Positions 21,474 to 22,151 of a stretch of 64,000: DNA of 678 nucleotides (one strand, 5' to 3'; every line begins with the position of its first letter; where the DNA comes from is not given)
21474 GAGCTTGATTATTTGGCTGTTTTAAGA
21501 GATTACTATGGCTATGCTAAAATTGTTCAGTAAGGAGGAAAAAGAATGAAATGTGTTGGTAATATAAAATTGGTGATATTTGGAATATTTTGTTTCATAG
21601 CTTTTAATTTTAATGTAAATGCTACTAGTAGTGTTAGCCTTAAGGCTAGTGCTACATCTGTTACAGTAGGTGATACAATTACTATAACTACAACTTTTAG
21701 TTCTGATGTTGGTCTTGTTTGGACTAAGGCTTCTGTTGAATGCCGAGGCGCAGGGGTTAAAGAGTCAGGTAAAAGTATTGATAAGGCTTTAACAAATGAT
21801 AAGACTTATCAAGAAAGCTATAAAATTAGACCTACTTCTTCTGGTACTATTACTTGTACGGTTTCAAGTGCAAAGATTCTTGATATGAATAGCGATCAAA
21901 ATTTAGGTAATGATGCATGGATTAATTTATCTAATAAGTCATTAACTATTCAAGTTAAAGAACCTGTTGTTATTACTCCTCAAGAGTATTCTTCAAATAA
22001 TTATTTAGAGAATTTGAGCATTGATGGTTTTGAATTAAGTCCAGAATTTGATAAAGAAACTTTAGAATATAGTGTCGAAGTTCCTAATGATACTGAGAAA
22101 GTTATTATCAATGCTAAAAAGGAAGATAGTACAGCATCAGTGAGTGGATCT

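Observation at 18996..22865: Dockerin-bearing SH3b cell-wall-hydrolase-like protein adjacent to a membrane-anchored cadherin-like surface protein: possible two-protein cell-surface complex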

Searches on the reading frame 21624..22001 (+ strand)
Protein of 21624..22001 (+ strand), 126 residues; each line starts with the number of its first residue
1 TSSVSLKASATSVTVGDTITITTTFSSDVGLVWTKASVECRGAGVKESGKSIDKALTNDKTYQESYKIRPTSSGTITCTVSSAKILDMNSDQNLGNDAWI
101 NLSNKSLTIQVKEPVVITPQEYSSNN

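Call 20: search_protein_families(library=pfam, proteins=[window:21624-22001:+], max_evalue=10)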
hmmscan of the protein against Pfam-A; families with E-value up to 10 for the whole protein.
seq(126 aa): 5 families
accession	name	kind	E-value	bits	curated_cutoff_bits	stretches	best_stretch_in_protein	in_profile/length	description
PF13895.12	Ig_2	-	0.0059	17.3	27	1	5-85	3-68/79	Immunoglobulin domain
PF13584.12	BatD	-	0.0097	17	24.1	1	8-85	3-78/92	BatD DUF11 like domain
PF17957.7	Big_7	-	0.094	13.8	24.1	1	9-80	10-70/70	Bacterial Ig domain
PF21642.2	SP_0191-like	-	0.13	12.9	27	1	43-94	50-98/132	SP_0191-like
PF24514.1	SpaA_4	-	0.15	13.3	27.3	1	8-81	40-104/107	Prealbumin-like fold domain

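Call 27: search_solved_structures(query=A2, max_evalue=10, show_alignments=1)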
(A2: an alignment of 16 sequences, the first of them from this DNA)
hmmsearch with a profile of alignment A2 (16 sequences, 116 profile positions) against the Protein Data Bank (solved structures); distinct sequences matched with E-value up to 10: 41.
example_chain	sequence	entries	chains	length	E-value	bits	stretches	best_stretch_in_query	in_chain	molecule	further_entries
9i5t_h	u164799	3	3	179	0.022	18.4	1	52-100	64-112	Large ribosomal subunit protein bL9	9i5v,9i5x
10fj_A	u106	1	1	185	0.059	17.1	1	37-88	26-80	Low affinity immunoglobulin gamma Fc region receptor II-a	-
9mcx_C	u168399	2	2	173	0.084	16.6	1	37-88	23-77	Low affinity immunoglobulin gamma Fc region receptor II-a H131 variant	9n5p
9mcy_E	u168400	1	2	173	0.085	16.6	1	37-88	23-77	Fc gamma receptor IIA R131 variant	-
1h9v_A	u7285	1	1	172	0.11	16.3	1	37-88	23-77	LOW AFFINITY IMMUNOGLOBULIN GAMMA FC RECEPTOR II-A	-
3ry6_C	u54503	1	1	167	0.12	16.1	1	37-88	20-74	Low affinity immunoglobulin gamma Fc region receptor II-a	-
8vif_H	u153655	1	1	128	0.12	16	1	69-91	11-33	SC27 Fab heavy chain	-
3ry5_A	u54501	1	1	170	0.12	16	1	37-88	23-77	LOW AFFINITY IMMUNOGLOBULIN GAMMA FC REGION RECEPTOR II-A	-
3d5o_F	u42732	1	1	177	0.12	16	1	37-88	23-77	Low affinity immunoglobulin gamma Fc region receptor II-a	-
3ry4_A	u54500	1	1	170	0.14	15.9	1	37-87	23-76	Low affinity immunoglobulin gamma Fc region receptor II-a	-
1fcg_A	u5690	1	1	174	0.14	15.9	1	37-87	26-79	PROTEIN (FC RECEPTOR FC(GAMMA)RIIA)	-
6c6m_A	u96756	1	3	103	0.2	15.4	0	67-85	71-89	Myosin light chain kinase, smooth muscle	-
2fcb_A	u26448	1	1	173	0.21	15.3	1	37-88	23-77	PROTEIN (FC GAMMA RIIB)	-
9ouv_C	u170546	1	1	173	0.25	15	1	37-88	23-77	Low affinity immunoglobulin gamma Fc region receptor II-b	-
5occ_A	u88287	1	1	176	0.27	14.9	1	37-88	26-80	Low affinity immunoglobulin gamma Fc region receptor II-b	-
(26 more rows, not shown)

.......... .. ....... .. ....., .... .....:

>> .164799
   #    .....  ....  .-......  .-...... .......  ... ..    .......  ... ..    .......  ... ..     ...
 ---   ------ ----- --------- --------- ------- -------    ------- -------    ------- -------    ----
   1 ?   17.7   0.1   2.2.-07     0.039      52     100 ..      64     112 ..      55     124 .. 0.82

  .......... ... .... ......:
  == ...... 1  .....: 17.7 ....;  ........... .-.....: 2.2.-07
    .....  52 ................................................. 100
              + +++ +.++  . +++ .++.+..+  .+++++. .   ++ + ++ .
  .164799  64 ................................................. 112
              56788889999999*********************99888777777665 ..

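Call 40: predict_structure(alignment_id=A5)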
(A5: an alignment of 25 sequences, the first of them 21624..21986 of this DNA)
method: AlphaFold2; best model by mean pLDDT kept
length: 121 residues; sequences in the alignment: 25
mean_pLDDT: 91.9   pTM: 0.82
mean pLDDT of the five models: 91.9, 91.2, 90.6, 90.5, 90.1
residues with pLDDT >= 90: 97; 70-90: 16; 50-70: 8; < 50: 0
segments of 3 or more residues with pLDDT < 50: none
pLDDT, mean of each block of 10 residues (from residue 1): 96 96 96 96 87 93 96 97 91 72 96 88 73
secondary structure, 60 per line:
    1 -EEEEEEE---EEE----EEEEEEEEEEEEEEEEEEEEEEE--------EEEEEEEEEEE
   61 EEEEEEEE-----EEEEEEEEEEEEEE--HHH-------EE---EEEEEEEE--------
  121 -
elements in order: E2-8 E12-14 E19-41 E50-68 E74-87 E105-112

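Call 76: fold_search(model_id=the predicted structure, library=pdb)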
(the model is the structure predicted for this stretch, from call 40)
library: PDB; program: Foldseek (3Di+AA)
matches with E <= 10: 1987; with E <= 0.001: 9
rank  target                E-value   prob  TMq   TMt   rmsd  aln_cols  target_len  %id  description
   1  3idu_B                9.8e-05  1.00  0.51  0.55   6.4       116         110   14  Crystal Structure of the CARDB domain of the PF1109 protein in complex with di-metal ions from Pyrococcus furiosus, No (released 2009-08-04)
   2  3idu_A                2.9e-04  1.00  0.55  0.57   6.2       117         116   14  Crystal Structure of the CARDB domain of the PF1109 protein in complex with di-metal ions from Pyrococcus furiosus, No (released 2009-08-04)
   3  2kl6_MODEL_1_A        3.7e-04  1.00  0.51  0.56   6.0       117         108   13  Solution NMR structure of the CARDB domain of PF1109 from Pyrococcus furiosus. Northeast Structural Genomics C (released 2009-08-25)
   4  3im2                  3.7e-04  1.00  0.51  0.23   5.0       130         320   18  Structure of the C-terminal Sec63 unit of yeast Brr2, P41212 Form (released 2009-08-25)
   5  5kwy_D                4.9e-04  1.00  0.48  0.45   6.3       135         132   13  Structure of human NPC1 middle lumenal domain bound to NPC2 (released 2016-08-24)
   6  5hnp_B                8.8e-04  1.00  0.56  0.43   6.5       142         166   12  The structure of the kdo-capped saccharide binding subunit of the O-12 specific ABC transporter, Wzt (released 2016-03-09)
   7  8dl0_A                8.8e-04  1.00  0.42  0.16  11.5       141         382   18  CryoEM structure of the nucleotide-free and open channel A.aeolicus WzmWzt transporter (released 2022-09-21)
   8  5kwy_C                9.3e-04  1.00  0.46  0.42   6.8       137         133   14  Structure of human NPC1 middle lumenal domain bound to NPC2 (released 2016-08-24)
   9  5m52_A                9.8e-04  1.00  0.50  0.04   5.0       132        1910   17  Crystal structure of yeast Brr2 full-lenght in complex with Prp8 Jab1 domain (released 2016-12-07)
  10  2qki_E                1.0e-03  1.00  0.58  0.40   4.1       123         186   12  Human C3c in complex with the inhibitor compstatin (released 2007-08-14)
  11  5m5p_C                1.0e-03  1.00  0.50  0.04   5.0       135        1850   16  S. cerevisiae spliceosomal helicase Brr2 (271-end) in complex with the Jab/MPN domain of S. cerevisiae Prp8 (released 2016-12-07)
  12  7k2t_C                1.1e-03  1.00  0.52  0.19   7.8       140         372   18  Mg2+/ATP-bound structure of the full-length WzmWzt O antigen ABC transporter in lipid nanodiscs (released 2021-01-13)
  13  9u5z_E                1.3e-03  1.00  0.55  0.06   4.8       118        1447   16  C3 convertases zymogen C4b2 in activation state (released 2026-01-14)
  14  2p9r_A                1.5e-03  1.00  0.53  0.61   4.8       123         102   10  Human alpha2-macroglogulin is composed of multiple domains, as predicted by homology with complement component C3 (released 2007-08-21)
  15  2a74_E                1.6e-03  1.00  0.60  0.42   4.3       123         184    9  Human Complement Component C3c (released 2005-09-27)
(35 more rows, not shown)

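Call 82: search_protein_representatives(alignment_id=A5)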
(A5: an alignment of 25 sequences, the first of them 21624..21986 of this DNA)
Query: 25 sequences, 115 profile positions. Proteins with E-value up to 0.001 (for the whole library): 1044; up to 1e-10: 194; up to 1e-30: 9. The best 150 are listed.
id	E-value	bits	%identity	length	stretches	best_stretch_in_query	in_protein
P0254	6.1e-46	171.8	-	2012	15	21-111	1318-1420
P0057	2.4e-39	150.5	-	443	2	1-115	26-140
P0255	2.5e-39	150.4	-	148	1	1-115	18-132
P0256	1.5e-37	144.7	-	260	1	1-115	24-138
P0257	4.2e-35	136.8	-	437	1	1-114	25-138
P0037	6.5e-34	133.0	-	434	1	1-115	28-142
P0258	1.2e-33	132.1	-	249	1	1-112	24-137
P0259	2.0e-31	125.0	-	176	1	1-114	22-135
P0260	5.0e-31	123.7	-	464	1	3-114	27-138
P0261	1.3e-29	119.1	-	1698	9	19-110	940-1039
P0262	3.0e-28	114.8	-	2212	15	2-29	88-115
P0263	7.9e-28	113.4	-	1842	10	20-110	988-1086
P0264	6.8e-27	110.4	-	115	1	1-92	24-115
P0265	3.3e-26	108.2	-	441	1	2-113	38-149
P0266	3.7e-26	108.0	-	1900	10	31-108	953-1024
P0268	1.1e-24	103.2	-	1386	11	20-110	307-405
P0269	3.3e-23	98.5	-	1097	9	19-109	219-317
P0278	4.4e-19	85.2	-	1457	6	5-110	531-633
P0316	8.8e-15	71.3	-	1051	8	38-108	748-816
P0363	3.9e-13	66.0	-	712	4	5-111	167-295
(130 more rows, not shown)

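Call 84: search_protein_families(library=pfam, proteins=[P0254, P0261, P0268, P0269, P0278, P0363, P0316], max_evalue=0.001)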
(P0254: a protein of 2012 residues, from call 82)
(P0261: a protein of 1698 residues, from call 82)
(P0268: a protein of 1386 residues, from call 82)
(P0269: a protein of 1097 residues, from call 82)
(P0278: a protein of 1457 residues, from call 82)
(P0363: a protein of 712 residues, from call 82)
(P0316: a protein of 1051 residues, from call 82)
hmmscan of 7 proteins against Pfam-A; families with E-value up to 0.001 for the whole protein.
P0254 (2012 aa): 6 families
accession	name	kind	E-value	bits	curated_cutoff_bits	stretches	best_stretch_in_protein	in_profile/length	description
PF19078.6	Big_12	-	9.5e-169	549.6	27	16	410-506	1-101/102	Bacterial Ig-like domain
PF12799.13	LRR_4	-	7.2e-17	61.5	27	2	188-229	1-43/44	Leucine Rich repeats (2 copies)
PF13855.12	LRR_8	-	1.5e-11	44.3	27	2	186-222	23-61/61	Leucine rich repeat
PF23952.1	LRR_EndoS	-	1.3e-06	29.1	27.9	1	140-264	2-116/116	Endo-beta-N-acetylglucosaminidase EndoS LRR domain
PF23598.1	LRR_14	-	1.7e-06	27.4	40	1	178-307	12-148/353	Leucine-rich repeat region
PF00404.24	Dockerin_1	-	0.0005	20.6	22.9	0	1895-1943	3-53/57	Dockerin type I domain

P0261 (1698 aa): 8 families
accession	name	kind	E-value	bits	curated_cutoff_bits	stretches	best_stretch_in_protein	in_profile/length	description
PF19078.6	Big_12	-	3.6e-109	358.3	27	9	181-277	1-101/102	Bacterial Ig-like domain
PF12799.13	LRR_4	-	8.6e-28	96.2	27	4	101-142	1-43/44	Leucine Rich repeats (2 copies)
PF13855.12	LRR_8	-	4.4e-14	52.4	27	2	737-792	2-61/61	Leucine rich repeat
PF13860.13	FlgD_ig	-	6.7e-08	32.8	27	1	1628-1686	23-76/79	FlgD Ig-like domain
PF18962.6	Por_Secre_tail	-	1.1e-06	29.3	27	1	1610-1696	2-75/75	Secretion system C-terminal sorting domain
PF23952.1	LRR_EndoS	-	1.9e-06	28.5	27.9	0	688-804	2-111/116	Endo-beta-N-acetylglucosaminidase EndoS LRR domain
PF08922.17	DUF1905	-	7.4e-06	26.4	24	0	233-263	39-69/81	Domain of unknown function (DUF1905)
PF00404.24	Dockerin_1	-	0.0005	20.6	22.9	0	1486-1535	2-53/57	Dockerin type I domain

P0268 (1386 aa): 7 families
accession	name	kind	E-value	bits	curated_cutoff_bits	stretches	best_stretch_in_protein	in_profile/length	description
PF19078.6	Big_12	-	3.1e-112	368.1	27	10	497-593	1-101/102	Bacterial Ig-like domain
PF13855.12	LRR_8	-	7.1e-33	112.6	27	4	1318-1377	2-61/61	Leucine rich repeat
PF12799.13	LRR_4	-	3.9e-26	90.9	27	3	101-141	2-43/44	Leucine Rich repeats (2 copies)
PF23598.1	LRR_14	-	2.9e-10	39.9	40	0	1242-1327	44-124/353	Leucine-rich repeat region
PF23952.1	LRR_EndoS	-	4.1e-06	27.5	27.9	0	51-166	1-109/116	Endo-beta-N-acetylglucosaminidase EndoS LRR domain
PF10405.15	BHD_3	-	5.2e-06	27.2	27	0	294-334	7-48/74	Rad4 beta-hairpin domain 3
PF00560.39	LRR_1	-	0.00011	22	20.6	0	1343-1362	2-21/23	Leucine Rich Repeat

P0269 (1097 aa): 7 families
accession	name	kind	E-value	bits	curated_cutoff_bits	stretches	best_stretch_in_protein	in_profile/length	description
PF19078.6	Big_12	-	3.2e-100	329.6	27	9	410-505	1-100/102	Bacterial Ig-like domain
PF12799.13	LRR_4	-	2e-16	60.1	27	2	38-78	2-43/44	Leucine Rich repeats (2 copies)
PF10615.14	DUF2470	-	9.6e-12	45.7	22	0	907-952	28-70/77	Domain of unknown function (DUF2470)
PF13750.12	Big_3_3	-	4.9e-07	30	27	0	684-783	8-100/157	Bacterial Ig-like domain (group 3)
PF13855.12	LRR_8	-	6.1e-06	26.3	27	1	16-66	2-56/61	Leucine rich repeat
PF00630.25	Filamin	-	3.3e-05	25.1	26.9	0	634-699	12-82/93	Filamin/ABP280 repeat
PF02120.21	Flg_hook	-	0.00074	19.7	29.8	0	324-365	6-47/85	Flagellar hook-length control protein FliK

P0278 (1457 aa): 10 families
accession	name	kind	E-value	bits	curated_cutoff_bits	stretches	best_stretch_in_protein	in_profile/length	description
PF19078.6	Big_12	-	1e-73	244.5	27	7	423-519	1-101/102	Bacterial Ig-like domain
PF12799.13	LRR_4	-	8.4e-13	48.6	27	1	787-824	2-40/44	Leucine Rich repeats (2 copies)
PF13511.11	DUF4124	-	7.9e-11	42.5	22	0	64-105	10-51/56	Domain of unknown function (DUF4124)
PF23952.1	LRR_EndoS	-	3.1e-09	37.5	27.9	0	737-811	1-71/116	Endo-beta-N-acetylglucosaminidase EndoS LRR domain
PF13860.13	FlgD_ig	-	8.8e-08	32.5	27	1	1387-1446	23-77/79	FlgD Ig-like domain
PF18962.6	Por_Secre_tail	-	2.9e-07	31.1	27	1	1369-1455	2-75/75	Secretion system C-terminal sorting domain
PF13516.12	LRR_6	-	1.1e-06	28.6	23.4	0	837-857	3-23/24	Leucine Rich repeat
PF13855.12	LRR_8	-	2.8e-05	24.2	27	0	787-820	26-61/61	Leucine rich repeat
PF00560.39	LRR_1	-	4.3e-05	23.3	20.6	0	838-849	1-12/23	Leucine Rich Repeat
PF13750.12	Big_3_3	-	0.00014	22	27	0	501-567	22-91/157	Bacterial Ig-like domain (group 3)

P0363 (712 aa): 2 families
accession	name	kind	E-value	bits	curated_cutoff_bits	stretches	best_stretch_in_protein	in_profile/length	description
PF13584.12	BatD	-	9.1e-08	33.1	24.1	0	167-260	1-70/92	BatD DUF11 like domain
PF04862.18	DUF642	-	0.00093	19.4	27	0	536-589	35-88/157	Protein of unknown function (DUF642)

P0316 (1051 aa): 9 families
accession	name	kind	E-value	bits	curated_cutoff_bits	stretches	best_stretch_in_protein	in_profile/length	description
PF19078.6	Big_12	-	6.7e-67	222.6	27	8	418-508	9-100/102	Bacterial Ig-like domain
PF13205.12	Big_5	-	1.1e-28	100.5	23.6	2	524-610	14-103/105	Bacterial Ig-like domain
PF04234.18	CopC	-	2.7e-20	73.6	23.3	0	727-787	15-73/92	CopC domain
PF16403.11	Bact_surface_Ig-like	-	7.9e-19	67.9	27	1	818-889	1-71/71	Bacterial surface protein, Ig-like domain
PF24063.1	DUF7363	-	4.9e-10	40.4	28.3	0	726-790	30-95/107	Domain of unknown function (DUF7363)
PF13584.12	BatD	-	5.8e-10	40.1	24.1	0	343-392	29-77/92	BatD DUF11 like domain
PF13750.12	Big_3_3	-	1.1e-07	32.1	27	0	268-367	3-100/157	Bacterial Ig-like domain (group 3)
PF20792.2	VCD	-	6.7e-06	26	27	0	86-150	141-205/240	VopL C-terminal dimerization domain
PF22184.2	CBM_56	-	0.00027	21.5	27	0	24-79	5-58/75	Carbohydrate binding module family 56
